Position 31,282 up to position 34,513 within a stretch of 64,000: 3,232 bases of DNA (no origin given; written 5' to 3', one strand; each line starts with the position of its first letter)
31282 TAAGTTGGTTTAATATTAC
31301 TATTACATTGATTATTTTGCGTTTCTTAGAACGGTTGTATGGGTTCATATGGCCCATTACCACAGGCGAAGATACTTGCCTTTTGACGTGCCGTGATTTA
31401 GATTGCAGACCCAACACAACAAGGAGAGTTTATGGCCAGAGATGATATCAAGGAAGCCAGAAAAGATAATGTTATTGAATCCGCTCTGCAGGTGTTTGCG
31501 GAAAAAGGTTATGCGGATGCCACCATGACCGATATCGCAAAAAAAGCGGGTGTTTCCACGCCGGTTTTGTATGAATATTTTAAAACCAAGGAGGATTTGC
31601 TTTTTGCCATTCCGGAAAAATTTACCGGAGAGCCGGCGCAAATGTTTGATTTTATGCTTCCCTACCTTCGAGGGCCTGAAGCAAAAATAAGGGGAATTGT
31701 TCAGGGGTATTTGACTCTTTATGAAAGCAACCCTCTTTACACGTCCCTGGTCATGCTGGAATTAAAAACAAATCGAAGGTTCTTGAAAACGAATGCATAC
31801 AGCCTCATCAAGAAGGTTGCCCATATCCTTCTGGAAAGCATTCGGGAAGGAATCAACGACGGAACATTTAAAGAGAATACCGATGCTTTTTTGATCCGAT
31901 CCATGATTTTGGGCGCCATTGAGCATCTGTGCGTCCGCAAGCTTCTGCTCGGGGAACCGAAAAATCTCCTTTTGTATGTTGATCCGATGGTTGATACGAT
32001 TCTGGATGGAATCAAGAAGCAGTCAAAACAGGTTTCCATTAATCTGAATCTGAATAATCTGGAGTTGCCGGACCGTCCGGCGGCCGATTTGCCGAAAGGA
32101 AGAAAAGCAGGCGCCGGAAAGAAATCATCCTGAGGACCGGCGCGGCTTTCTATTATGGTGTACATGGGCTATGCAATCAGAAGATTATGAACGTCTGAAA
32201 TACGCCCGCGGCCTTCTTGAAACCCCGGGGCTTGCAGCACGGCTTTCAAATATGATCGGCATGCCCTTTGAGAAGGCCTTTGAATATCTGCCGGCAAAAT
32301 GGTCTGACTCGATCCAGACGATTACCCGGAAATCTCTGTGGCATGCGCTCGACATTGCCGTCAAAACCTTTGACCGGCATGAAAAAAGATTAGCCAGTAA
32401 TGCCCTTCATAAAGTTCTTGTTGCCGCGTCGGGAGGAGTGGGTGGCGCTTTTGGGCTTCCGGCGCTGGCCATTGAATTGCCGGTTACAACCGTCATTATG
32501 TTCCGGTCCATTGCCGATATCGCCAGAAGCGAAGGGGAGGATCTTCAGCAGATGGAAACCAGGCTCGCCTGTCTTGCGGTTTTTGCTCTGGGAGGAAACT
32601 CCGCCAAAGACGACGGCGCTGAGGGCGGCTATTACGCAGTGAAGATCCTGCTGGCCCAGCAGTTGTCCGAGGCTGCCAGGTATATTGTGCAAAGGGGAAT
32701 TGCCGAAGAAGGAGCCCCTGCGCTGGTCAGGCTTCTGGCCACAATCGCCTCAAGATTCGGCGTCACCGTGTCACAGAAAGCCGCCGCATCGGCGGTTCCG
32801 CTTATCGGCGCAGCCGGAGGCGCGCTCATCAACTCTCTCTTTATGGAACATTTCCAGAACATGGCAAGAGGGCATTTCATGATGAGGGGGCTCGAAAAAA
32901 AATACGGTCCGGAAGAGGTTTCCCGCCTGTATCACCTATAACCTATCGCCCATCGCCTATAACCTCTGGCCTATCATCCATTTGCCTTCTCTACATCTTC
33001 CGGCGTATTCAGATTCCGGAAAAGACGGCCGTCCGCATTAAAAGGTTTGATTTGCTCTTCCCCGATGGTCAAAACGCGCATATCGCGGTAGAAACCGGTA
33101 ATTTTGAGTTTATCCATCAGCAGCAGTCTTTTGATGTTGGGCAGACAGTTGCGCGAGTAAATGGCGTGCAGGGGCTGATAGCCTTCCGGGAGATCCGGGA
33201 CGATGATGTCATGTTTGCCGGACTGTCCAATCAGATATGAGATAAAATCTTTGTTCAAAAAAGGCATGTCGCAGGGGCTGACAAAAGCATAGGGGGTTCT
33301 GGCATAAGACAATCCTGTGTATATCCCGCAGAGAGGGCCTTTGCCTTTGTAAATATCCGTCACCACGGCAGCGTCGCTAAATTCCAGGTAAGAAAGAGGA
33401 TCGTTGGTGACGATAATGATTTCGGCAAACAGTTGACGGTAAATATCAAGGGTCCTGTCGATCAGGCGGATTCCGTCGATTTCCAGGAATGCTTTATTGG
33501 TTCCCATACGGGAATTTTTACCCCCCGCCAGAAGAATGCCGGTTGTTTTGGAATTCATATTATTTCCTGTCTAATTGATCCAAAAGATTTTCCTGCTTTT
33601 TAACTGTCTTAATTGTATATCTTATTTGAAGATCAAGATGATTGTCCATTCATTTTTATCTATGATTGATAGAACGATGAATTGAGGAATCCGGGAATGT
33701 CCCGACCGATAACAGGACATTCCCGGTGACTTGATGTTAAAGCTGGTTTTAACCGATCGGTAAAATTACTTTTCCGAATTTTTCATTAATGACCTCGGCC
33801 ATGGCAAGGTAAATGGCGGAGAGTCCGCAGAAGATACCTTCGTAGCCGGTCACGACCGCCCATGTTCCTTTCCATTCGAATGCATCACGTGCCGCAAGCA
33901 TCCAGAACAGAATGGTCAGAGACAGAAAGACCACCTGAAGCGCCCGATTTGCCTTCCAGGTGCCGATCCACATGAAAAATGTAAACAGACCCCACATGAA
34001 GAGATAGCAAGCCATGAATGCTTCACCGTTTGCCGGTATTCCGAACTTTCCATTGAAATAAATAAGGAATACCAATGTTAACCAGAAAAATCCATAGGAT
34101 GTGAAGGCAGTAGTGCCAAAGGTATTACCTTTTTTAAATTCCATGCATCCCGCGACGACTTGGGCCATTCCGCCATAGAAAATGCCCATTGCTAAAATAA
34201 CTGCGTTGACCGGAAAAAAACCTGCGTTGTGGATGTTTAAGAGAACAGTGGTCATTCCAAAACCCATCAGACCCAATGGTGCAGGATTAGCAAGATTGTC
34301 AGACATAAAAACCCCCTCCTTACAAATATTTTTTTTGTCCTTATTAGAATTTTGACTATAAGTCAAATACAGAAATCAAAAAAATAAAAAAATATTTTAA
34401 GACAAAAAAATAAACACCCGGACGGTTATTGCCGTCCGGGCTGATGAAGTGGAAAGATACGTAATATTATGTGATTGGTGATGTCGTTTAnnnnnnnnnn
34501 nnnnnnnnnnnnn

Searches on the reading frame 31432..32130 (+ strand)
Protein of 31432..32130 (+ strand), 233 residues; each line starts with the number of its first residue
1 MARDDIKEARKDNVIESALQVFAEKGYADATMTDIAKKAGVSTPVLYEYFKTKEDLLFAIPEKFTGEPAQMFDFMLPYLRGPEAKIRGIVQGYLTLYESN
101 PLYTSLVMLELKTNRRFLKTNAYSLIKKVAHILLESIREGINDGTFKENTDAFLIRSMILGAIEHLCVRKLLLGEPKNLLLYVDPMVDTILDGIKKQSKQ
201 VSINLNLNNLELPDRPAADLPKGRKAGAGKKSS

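Call 4: search_protein_families(library=pfam, proteins=[window:31432-32130:+])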
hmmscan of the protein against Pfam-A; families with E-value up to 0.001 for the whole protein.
window:31432-32130:+ (233 aa): 4 families
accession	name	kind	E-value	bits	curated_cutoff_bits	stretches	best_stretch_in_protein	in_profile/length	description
PF00440.29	TetR_N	-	4.6e-17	62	24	1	15-60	2-47/47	Bacterial regulatory proteins, tetR family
PF08359.16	TetR_C_4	-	4.3e-07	30.6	21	1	82-170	22-110/133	YsiA-like protein, C-terminal region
PF17938.6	TetR_C_29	-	0.00015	22.3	26.2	1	82-161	1-82/119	Tetracyclin repressor-like, C-terminal domain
PF17932.6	TetR_C_24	-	0.0003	21.5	26.4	1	82-165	4-86/114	Tetracyclin repressor-like, C-terminal domain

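Call 5: search_protein_families(library=ncbifam, proteins=[window:31432-32130:+])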
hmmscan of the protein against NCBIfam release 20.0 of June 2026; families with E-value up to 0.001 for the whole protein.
window:31432-32130:+ (233 aa): 21 families
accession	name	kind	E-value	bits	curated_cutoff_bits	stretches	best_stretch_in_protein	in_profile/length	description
NF053878.1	FATransRegFadRBac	equivalog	2.1e-26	92.9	200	1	11-195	5-189/190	fatty acid metabolism transcriptional regulator FadR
NF053731.1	TransRegFasRMycb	equivalog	1e-12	48.3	330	1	7-71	9-73/199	HTH-type transcriptional activator FasR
NF037937.1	septum_RefZ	equivalog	1.1e-12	48.3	180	1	11-155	1-149/195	forespore capture DNA-binding protein RefZ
NF001978.0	PRK00767.1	equivalog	3.2e-12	46.6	118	1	1-91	1-92/197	transcriptional regulator BetI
TIGR03384.1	betaine_BetI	equivalog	3.5e-12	46.4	201.3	1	4-93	3-92/189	choline-binding transcriptional repressor BetI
NF051852.1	efflux_TF_MtrR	exception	6.9e-11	42.3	280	1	11-65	12-66/205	multidrug efflux system transcriptional repressor MtrR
NF007949.0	PRK10668.1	equivalog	2.2e-10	40.4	271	1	2-62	2-64/216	multidrug efflux transporter transcriptional repressor AcrR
NF041196.1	ScbR_bind_reg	equivalog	3.5e-10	40.4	150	1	11-67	8-64/191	ScbR family autoregulator-binding transcription factor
NF007430.0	PRK09975.1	equivalog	9.2e-09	34.7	274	1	2-59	2-61/220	acrEF/envCD operon transcriptional regulator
TIGR03613.1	RutR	equivalog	1.4e-08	34.8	368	1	3-62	2-61/202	pyrimidine utilization regulatory protein R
TIGR03968.1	mycofact_TetR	equivalog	1.5e-08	34.5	224.9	1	9-58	9-58/190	mycofactocin system transcriptional regulator MftR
NF050111.1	TransRegSACE7040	equivalog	3.6e-08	33.5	250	1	10-58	2-50/186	SACE_7040 family transcriptional regulator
NF040929.1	quorum_TF_HapR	equivalog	2.7e-07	30.5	350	1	9-57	15-63/200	LuxR/HapR/OpaR family quorum-sensing transcriptional regulator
NF010319.1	PRK13756.1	equivalog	4.9e-06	26.5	265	1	10-63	3-56/199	tetracycline resistance transcriptional repressor TetR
NF011584.0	PRK15008.1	equivalog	6.9e-06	26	230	1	6-60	15-69/212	HTH-type transcriptional regulator RutR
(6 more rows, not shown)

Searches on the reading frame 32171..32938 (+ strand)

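Call 4: search_protein_families(library=pfam, proteins=[window:32171-32938:+])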
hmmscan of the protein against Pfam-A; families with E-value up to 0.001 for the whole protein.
window:32171-32938:+ (256 aa): 1 family
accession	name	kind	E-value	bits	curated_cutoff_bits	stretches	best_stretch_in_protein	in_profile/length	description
PF12787.12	EcsC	-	7.6e-28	98.2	30.4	1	59-240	75-239/240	EcsC protein family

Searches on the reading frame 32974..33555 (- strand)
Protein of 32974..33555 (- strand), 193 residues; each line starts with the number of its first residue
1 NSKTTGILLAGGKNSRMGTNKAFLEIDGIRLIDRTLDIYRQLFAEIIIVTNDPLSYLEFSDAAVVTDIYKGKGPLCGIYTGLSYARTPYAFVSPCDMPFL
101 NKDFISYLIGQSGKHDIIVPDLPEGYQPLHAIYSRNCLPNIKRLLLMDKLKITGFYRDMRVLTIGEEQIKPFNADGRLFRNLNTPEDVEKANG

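Call 12: search_protein_families(library=pfam, proteins=[window:32974-33555:-])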
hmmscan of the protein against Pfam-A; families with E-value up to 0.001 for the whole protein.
window:32974-33555:- (193 aa): 1 family
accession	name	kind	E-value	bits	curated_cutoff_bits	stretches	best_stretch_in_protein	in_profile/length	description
PF12804.13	NTP_transf_3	-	3e-38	131.9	27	1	6-146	1-146/160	MobA-like NTP transferase domain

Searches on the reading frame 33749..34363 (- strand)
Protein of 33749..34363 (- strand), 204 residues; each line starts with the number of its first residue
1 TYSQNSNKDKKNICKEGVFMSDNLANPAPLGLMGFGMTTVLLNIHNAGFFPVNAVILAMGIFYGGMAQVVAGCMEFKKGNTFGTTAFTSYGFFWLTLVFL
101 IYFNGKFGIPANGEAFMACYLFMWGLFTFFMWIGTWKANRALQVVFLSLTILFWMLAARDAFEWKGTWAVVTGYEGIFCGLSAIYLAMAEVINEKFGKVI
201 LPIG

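Call 12: search_protein_families(library=pfam, proteins=[window:33749-34363:-])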
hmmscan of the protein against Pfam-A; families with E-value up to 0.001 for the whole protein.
window:33749-34363:- (204 aa): 1 family
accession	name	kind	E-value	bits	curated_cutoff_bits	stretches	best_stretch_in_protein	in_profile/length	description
PF01184.24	Gpr1_Fun34_YaaH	-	7.2e-37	127.5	25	1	21-195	14-194/207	GPR1/FUN34/yaaH family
